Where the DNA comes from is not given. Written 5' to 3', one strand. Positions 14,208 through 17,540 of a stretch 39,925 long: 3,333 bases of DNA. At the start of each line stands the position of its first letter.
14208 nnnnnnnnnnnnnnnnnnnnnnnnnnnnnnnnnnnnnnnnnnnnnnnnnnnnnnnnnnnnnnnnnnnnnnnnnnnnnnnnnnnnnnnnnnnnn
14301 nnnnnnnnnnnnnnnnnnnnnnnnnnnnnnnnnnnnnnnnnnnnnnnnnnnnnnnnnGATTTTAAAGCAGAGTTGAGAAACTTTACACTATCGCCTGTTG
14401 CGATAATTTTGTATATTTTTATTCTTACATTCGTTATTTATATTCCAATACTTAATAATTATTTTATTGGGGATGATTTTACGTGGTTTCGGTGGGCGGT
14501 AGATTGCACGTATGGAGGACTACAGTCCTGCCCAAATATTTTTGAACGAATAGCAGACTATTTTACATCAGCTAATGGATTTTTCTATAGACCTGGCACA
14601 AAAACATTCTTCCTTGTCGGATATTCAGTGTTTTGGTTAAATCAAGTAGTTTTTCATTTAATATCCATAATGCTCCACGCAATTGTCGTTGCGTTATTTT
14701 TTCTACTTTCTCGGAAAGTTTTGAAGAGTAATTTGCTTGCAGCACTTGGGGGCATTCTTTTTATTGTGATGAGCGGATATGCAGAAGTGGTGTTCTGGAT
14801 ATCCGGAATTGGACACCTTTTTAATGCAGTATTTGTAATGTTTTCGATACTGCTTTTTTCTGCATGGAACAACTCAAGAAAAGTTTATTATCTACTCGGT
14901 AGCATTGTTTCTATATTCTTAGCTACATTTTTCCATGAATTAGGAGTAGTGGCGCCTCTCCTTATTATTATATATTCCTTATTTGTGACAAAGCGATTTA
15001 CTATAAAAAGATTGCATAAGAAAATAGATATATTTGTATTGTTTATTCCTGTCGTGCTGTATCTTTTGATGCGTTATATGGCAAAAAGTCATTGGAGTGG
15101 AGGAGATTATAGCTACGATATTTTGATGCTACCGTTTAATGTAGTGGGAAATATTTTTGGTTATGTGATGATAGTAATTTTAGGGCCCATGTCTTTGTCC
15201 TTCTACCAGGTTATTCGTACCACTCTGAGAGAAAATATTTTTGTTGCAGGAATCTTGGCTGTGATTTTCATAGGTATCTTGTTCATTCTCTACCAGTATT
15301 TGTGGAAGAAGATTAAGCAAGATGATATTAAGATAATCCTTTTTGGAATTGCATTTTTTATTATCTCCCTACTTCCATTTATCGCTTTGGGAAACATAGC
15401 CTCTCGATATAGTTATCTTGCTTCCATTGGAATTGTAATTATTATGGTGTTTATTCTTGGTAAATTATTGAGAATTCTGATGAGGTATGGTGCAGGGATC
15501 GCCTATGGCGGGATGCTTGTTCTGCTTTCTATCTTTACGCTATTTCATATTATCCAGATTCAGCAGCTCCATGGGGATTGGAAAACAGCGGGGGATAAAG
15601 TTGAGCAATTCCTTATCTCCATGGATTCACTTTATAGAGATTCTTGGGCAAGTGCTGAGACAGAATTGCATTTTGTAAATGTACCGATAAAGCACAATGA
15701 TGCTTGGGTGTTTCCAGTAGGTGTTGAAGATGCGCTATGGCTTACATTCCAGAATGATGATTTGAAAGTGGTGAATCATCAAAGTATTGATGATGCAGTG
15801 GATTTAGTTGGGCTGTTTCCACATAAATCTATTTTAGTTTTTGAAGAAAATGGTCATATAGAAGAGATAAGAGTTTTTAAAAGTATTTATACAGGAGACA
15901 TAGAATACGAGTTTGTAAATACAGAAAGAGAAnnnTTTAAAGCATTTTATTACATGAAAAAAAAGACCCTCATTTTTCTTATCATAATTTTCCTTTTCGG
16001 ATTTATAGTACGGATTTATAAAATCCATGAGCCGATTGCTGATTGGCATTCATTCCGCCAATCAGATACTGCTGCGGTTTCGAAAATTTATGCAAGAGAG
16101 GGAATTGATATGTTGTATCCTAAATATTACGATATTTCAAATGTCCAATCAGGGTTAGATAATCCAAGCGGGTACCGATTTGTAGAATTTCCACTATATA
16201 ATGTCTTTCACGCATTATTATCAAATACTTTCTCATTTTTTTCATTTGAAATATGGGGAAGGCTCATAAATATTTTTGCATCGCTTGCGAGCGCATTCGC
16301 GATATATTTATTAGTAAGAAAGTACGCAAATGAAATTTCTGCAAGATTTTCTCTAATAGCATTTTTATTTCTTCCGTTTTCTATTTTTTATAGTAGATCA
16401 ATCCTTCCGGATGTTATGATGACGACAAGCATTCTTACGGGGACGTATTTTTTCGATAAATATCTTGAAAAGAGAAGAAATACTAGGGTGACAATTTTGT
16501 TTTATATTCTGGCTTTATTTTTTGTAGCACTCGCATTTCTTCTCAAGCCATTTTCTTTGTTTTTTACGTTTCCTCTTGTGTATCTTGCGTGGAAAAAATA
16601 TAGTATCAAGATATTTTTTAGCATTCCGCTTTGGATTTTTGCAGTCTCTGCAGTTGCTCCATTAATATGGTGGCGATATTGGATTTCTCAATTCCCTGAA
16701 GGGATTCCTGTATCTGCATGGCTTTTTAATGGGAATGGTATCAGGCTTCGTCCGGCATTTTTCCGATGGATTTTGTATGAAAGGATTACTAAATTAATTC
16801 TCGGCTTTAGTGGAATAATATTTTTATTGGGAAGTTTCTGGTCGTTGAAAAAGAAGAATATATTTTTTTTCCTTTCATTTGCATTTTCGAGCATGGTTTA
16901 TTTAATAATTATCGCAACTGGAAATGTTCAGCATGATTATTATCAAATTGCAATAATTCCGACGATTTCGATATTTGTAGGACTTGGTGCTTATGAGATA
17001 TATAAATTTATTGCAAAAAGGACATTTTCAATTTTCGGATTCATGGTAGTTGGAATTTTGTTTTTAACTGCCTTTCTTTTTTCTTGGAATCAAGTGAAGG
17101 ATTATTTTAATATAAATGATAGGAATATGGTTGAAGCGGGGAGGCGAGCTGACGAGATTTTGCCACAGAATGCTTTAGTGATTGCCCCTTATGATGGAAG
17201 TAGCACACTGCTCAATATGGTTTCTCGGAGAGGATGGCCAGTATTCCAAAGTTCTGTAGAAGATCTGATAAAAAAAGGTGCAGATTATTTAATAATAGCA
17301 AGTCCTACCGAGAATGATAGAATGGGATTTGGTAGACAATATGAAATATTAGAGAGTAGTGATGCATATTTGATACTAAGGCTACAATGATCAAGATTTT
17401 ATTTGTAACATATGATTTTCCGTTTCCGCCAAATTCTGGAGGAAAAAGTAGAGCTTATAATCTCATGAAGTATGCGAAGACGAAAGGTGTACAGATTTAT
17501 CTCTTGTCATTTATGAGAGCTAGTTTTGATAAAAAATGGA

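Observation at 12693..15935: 1080-aa double GT-C fusion: O-antigen-ligase-like domain joined to a TMTC-like protein glycosyltransferase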

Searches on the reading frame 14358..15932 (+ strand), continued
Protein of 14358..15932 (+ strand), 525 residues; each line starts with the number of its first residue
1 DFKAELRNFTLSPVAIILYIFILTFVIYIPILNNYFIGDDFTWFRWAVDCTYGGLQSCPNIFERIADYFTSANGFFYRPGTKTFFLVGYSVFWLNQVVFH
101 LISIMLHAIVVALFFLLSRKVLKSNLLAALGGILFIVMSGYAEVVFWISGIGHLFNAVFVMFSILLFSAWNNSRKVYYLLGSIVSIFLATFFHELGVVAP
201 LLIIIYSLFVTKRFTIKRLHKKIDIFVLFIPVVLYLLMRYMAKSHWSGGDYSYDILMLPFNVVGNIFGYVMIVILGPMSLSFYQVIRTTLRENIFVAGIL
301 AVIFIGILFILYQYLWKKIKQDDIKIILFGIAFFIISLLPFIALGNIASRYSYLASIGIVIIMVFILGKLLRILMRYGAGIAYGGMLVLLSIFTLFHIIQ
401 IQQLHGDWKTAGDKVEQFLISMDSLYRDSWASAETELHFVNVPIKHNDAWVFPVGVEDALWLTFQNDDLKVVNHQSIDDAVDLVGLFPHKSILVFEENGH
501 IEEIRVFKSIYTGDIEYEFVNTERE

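Call 53: find_encoding_contigs(protein=P0136, flank=8000, max_places=2)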
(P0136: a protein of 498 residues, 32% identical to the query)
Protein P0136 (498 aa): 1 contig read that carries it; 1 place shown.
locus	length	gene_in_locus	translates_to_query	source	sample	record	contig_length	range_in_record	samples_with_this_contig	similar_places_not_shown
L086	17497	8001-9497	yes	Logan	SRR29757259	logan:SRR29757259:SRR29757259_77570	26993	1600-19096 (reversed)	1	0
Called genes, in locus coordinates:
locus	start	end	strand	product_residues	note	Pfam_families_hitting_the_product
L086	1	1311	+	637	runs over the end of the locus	-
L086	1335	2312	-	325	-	PF02674:Colicin_V, PF00188:CAP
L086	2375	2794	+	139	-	PF05635:23S_rRNA_IVP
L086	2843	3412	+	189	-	PF13439:Glyco_transf_4 (faint)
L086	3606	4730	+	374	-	PF13439:Glyco_transf_4 (weak), PF20706:GT4-conflict, PF00534:Glycos_transf_1, PF13692:Glyco_trans_1_4, PF13524:Glyco_trans_1_2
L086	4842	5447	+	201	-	PF25087:GMPPB_C (faint), PF00132:Hexapep, PF14602:Hexapep_2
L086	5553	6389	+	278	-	PF00535:Glycos_transf_2, PF10111:Glyco_tranf_2_2 (faint), PF12804:NTP_transf_3 (weak), PF13641:Glyco_tranf_2_3, PF13506:Glyco_transf_21 (faint), PF13632:Glyco_trans_2_3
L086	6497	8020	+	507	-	PF04932:Wzy_C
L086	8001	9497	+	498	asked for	-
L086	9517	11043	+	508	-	PF13231:PMT_2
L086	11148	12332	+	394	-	PF13439:Glyco_transf_4, PF00534:Glycos_transf_1, PF13692:Glyco_trans_1_4, PF13524:Glyco_trans_1_2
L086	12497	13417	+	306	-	PF00535:Glycos_transf_2, PF10111:Glyco_tranf_2_2 (weak), PF13641:Glyco_tranf_2_3, PF13712:Glyco_tranf_2_5 (faint), PF13632:Glyco_trans_2_3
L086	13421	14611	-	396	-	-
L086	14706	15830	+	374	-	PF13439:Glyco_transf_4, PF00534:Glycos_transf_1, PF13692:Glyco_trans_1_4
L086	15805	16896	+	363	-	PF00534:Glycos_transf_1, PF13692:Glyco_trans_1_4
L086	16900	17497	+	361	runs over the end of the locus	PF00483:NTP_transferase, PF12804:NTP_transf_3 (weak), PF22640:ManC_GMP_beta-helix (weak)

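Call 54: find_encoding_contigs(protein=P0160, flank=8000, max_places=2)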
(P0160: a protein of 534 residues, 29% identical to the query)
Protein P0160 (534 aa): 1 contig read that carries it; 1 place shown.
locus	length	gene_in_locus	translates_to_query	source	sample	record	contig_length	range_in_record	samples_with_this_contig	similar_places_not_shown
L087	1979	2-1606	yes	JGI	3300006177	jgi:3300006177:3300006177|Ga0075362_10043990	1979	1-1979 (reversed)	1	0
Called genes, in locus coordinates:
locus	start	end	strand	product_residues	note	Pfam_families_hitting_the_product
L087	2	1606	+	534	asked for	?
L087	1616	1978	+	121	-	?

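Call 57: find_encoding_contigs(protein=P0178, flank=8000, max_places=2)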
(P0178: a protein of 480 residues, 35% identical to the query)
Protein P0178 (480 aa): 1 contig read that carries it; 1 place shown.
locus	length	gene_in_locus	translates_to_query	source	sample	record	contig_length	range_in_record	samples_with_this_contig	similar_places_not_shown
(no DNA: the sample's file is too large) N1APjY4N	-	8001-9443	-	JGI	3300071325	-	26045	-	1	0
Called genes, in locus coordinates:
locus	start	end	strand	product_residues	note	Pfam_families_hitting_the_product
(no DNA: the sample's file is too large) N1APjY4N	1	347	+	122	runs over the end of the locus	PF01592:NifU_N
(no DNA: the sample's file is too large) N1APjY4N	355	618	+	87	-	PF13459:Fer4_15, PF13370:Fer4_13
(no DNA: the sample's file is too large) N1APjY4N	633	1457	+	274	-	PF01323:DSBA, PF13462:Thioredoxin_4, PF13098:Thioredoxin_2 (faint), PF13462:Thioredoxin_4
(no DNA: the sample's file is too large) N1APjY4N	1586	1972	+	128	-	PF02325:CCB3_YggT (weak)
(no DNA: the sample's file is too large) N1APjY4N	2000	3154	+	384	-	PF13439:Glyco_transf_4, PF00534:Glycos_transf_1, PF13692:Glyco_trans_1_4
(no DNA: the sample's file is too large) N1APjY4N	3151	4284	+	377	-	PF13439:Glyco_transf_4, PF20706:GT4-conflict, PF00534:Glycos_transf_1, PF13692:Glyco_trans_1_4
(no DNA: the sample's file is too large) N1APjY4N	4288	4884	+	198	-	PF00132:Hexapep, PF14602:Hexapep_2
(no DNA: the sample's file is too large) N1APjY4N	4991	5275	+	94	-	-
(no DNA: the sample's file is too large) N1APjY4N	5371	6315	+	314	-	PF00535:Glycos_transf_2, PF10111:Glyco_tranf_2_2 (faint), PF13641:Glyco_tranf_2_3, PF13712:Glyco_tranf_2_5 (faint)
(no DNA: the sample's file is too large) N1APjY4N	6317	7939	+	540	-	-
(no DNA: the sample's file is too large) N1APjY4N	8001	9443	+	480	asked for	-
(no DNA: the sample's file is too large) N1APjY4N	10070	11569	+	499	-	PF02366:PMT, PF13231:PMT_2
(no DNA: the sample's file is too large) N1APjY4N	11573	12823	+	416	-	PF00534:Glycos_transf_1, PF13692:Glyco_trans_1_4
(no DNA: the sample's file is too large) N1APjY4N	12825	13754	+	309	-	PF00535:Glycos_transf_2, PF10111:Glyco_tranf_2_2 (weak), PF13641:Glyco_tranf_2_3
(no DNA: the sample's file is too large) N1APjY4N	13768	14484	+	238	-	PF00696:AA_kinase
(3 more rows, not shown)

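Call 58: find_encoding_contigs(protein=P0250, flank=6000, max_places=2)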
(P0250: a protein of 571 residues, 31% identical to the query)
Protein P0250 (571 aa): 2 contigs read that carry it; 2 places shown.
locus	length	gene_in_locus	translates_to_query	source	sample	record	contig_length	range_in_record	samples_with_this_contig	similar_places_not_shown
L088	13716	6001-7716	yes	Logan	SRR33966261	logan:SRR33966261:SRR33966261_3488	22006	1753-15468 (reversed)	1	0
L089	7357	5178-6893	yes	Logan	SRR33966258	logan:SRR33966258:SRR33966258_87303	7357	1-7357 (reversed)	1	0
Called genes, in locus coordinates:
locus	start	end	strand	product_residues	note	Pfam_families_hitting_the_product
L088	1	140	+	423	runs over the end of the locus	PF14522:Cytochrome_C7 (faint), PF14537:Cytochrom_c3_2 (faint), PF22678:Cytochrom_c_NrfB-like (faint), PF09699:Paired_CXXCH_1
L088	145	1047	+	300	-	PF01436:NHL (faint)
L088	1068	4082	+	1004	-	PF01564:Spermine_synth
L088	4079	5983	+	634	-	PF13414:TPR_11, PF13432:TPR_16, PF14559:TPR_19, PF13432:TPR_16, PF07719:TPR_2, PF13424:TPR_12, PF13414:TPR_11, PF00515:TPR_1, +20 more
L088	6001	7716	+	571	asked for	PF13424:TPR_12 (faint), PF13431:TPR_17 (faint), PF14559:TPR_19 (faint), PF07719:TPR_2 (faint), PF07721:TPR_4 (faint), PF00515:TPR_1 (weak), PF13414:TPR_11, PF13432:TPR_16 (weak), +4 more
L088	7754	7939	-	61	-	PF01527:HTH_Tnp_1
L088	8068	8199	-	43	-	-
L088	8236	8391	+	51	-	PF13432:TPR_16 (weak), PF14559:TPR_19 (weak)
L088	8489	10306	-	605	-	PF21033:RMD1-3 (faint), PF13371:TPR_9 (weak), PF13414:TPR_11 (weak), PF13432:TPR_16 (weak), PF00515:TPR_1, PF07719:TPR_2 (weak), PF13414:TPR_11, PF13432:TPR_16 (weak), +6 more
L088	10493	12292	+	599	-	PF13424:TPR_12 (faint), PF13428:TPR_14 (faint), PF13431:TPR_17 (faint), PF13414:TPR_11, PF13432:TPR_16, PF14559:TPR_19 (weak), PF00515:TPR_1 (weak), PF07719:TPR_2 (weak), +2 more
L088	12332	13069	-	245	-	PF00106:adh_short, PF13561:adh_short_C2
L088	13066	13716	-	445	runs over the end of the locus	PF01565:FAD_binding_4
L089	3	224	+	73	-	?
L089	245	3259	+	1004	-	PF01564:Spermine_synth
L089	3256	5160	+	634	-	PF13414:TPR_11, PF13432:TPR_16, PF14559:TPR_19, PF13432:TPR_16, PF07719:TPR_2, PF13424:TPR_12, PF13414:TPR_11, PF00515:TPR_1, +20 more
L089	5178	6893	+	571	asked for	PF13424:TPR_12 (faint), PF13431:TPR_17 (faint), PF14559:TPR_19 (faint), PF07719:TPR_2 (faint), PF07721:TPR_4 (faint), PF00515:TPR_1 (weak), PF13414:TPR_11, PF13432:TPR_16 (weak), +4 more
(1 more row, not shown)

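Call 65: search_protein_families(library=pfam, proteins=[L086:6497-8017:+], max_evalue=0.1)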
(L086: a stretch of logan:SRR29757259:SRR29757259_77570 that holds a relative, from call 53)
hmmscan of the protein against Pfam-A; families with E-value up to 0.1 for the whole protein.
L086:6497-8017:+ (507 aa): 2 families
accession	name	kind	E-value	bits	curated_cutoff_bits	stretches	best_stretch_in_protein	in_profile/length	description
PF04932.20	Wzy_C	-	5.8e-08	33.1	31.7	1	230-433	2-149/149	O-Antigen ligase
PF22804.1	ASA5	-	0.016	15.7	27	1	253-303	16-66/123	F1F0 ATP synthase subunit ASA5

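Call 72: list_cluster_members(proteins=[P0129, P0131, P0134, P0144, P0159, P0165, P0177, P0185, P0226, P0178])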
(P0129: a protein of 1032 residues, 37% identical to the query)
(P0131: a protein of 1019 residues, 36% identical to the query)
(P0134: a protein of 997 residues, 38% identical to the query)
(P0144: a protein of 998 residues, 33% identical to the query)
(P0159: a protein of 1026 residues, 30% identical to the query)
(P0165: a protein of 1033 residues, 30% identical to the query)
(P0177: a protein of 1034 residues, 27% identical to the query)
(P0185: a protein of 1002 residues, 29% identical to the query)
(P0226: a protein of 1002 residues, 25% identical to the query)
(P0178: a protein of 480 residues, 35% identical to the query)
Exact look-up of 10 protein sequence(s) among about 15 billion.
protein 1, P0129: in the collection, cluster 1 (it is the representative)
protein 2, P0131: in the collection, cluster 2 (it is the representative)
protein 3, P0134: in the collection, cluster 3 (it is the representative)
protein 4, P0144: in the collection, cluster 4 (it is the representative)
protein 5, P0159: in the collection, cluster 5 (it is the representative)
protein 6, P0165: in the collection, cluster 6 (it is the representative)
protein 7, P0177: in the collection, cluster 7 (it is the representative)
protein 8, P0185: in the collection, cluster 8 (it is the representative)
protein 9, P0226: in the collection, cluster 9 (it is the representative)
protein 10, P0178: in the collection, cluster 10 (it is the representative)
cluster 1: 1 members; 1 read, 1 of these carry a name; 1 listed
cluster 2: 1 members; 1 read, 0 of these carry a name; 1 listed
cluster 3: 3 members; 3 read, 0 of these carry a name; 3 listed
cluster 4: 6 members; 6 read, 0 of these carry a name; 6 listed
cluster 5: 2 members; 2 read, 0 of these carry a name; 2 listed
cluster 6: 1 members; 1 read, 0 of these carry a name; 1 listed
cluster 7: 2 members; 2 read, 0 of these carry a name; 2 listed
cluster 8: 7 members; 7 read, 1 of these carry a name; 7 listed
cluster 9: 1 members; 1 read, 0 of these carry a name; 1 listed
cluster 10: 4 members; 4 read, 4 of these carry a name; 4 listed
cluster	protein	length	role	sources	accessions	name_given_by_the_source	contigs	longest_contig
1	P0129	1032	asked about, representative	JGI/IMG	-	hypothetical protein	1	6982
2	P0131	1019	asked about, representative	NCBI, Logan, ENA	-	-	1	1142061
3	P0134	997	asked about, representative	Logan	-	-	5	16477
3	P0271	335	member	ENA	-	-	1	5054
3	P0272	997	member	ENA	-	-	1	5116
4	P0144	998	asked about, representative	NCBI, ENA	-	-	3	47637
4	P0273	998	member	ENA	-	-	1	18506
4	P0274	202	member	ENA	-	-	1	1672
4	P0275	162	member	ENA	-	-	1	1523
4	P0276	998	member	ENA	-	-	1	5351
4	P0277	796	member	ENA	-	-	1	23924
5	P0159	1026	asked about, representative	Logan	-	-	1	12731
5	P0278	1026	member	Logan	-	-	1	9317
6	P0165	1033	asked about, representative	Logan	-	-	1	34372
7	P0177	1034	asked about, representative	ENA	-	-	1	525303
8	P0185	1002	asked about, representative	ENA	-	-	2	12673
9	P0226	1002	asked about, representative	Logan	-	-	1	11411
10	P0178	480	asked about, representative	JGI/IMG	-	hypothetical protein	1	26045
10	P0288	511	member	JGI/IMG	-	hypothetical protein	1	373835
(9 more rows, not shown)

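Call 73: find_encoding_contigs(protein=P0288, flank=9000, max_places=1)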
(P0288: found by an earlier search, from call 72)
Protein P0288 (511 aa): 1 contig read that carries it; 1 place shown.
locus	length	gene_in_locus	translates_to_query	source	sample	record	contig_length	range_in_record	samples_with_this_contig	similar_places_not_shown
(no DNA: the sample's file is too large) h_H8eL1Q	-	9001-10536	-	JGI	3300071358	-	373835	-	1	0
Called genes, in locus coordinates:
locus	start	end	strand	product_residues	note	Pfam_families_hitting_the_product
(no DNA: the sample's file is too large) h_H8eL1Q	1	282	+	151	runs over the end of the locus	PF01230:HIT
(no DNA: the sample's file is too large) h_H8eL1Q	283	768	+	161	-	PF04073:tRNA_edit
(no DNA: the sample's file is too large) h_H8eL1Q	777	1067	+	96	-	-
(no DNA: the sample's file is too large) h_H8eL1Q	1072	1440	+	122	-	PF01592:NifU_N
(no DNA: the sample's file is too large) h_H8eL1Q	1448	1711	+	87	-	PF13459:Fer4_15, PF13370:Fer4_13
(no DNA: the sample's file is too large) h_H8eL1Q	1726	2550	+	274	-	PF01323:DSBA, PF13462:Thioredoxin_4, PF13098:Thioredoxin_2 (faint), PF13462:Thioredoxin_4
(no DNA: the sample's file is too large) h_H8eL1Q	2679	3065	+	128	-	PF02325:CCB3_YggT (weak)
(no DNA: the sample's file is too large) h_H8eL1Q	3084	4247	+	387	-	PF13439:Glyco_transf_4, PF00534:Glycos_transf_1, PF13692:Glyco_trans_1_4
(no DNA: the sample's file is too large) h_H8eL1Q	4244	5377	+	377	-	PF13439:Glyco_transf_4, PF20706:GT4-conflict, PF00534:Glycos_transf_1, PF13692:Glyco_trans_1_4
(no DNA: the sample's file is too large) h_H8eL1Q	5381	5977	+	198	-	PF00132:Hexapep, PF14602:Hexapep_2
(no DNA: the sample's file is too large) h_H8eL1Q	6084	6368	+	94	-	-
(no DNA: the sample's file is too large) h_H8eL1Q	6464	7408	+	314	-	PF00535:Glycos_transf_2, PF10111:Glyco_tranf_2_2 (faint), PF13641:Glyco_tranf_2_3, PF13712:Glyco_tranf_2_5 (faint)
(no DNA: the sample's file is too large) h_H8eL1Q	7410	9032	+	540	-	-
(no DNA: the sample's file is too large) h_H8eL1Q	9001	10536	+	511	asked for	-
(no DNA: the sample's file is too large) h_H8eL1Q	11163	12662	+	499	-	PF02366:PMT, PF13231:PMT_2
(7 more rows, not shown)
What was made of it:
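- Tried and rejected: The split in the P0178/P0288 lineage recurs in two metagenomes and I accept it (calls 57, 73).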

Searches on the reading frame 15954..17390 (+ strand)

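Call 6: search_protein_families(library=pfam, proteins=[window:15954-17390:+], max_evalue=0.001)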
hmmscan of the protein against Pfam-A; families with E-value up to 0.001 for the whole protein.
window:15954-17390:+ (478 aa): 2 families
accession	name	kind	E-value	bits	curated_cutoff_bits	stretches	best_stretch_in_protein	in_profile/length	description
PF13231.12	PMT_2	-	3.3e-09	37.6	26.1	1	90-240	11-160/160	Dolichyl-phosphate-mannose-protein mannosyltransferase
PF02366.24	PMT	-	2e-06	28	22.7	1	98-221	81-205/245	Dolichyl-phosphate-mannose-protein mannosyltransferase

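Call 8: search_protein_families(library=ncbifam, proteins=[window:15954-17390:+], max_evalue=1)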
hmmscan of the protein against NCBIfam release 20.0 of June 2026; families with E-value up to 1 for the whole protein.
window:15954-17390:+ (478 aa): 0 families
